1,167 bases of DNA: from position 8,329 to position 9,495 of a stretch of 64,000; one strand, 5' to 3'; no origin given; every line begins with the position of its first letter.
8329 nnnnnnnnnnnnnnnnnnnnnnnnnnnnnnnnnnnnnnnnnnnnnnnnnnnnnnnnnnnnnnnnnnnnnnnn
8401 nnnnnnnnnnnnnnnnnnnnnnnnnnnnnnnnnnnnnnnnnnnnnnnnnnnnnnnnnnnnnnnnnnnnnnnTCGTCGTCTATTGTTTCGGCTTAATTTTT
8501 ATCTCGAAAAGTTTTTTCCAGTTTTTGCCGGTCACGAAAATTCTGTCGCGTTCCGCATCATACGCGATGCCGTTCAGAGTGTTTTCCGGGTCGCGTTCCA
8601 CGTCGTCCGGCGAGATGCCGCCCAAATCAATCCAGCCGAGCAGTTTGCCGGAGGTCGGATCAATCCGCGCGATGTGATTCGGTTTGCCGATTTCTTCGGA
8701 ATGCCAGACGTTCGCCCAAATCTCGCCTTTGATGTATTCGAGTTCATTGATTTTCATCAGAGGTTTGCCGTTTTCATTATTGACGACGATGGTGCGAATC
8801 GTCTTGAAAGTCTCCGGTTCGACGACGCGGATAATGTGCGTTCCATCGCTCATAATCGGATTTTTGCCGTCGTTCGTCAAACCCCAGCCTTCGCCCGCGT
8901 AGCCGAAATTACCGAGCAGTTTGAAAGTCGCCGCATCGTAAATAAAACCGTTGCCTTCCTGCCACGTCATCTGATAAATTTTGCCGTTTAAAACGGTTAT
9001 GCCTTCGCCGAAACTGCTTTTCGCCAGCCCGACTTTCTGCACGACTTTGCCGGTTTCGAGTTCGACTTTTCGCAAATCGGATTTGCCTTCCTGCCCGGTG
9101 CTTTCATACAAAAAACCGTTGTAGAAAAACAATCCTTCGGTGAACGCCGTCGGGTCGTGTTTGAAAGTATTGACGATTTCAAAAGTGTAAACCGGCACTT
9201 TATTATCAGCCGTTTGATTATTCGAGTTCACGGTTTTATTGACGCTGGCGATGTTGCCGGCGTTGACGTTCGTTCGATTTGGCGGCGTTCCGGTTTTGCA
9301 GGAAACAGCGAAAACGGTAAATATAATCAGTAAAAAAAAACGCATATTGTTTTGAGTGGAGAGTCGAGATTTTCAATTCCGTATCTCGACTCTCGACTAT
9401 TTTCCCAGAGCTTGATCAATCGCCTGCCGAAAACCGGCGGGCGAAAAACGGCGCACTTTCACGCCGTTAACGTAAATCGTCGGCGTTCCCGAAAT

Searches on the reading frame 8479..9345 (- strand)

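Call 63: search_protein_families(library=pfam, proteins=[window:8479-9345:-], max_evalue=0.0001)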
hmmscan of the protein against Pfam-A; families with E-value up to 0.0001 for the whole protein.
window:8479-9345:- (288 aa): 1 family
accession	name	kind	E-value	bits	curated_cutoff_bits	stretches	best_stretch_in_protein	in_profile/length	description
PF05096.18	Glu_cyclase_2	-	6.9e-91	304.5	22.3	1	35-284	7-249/249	Glutamine cyclotransferase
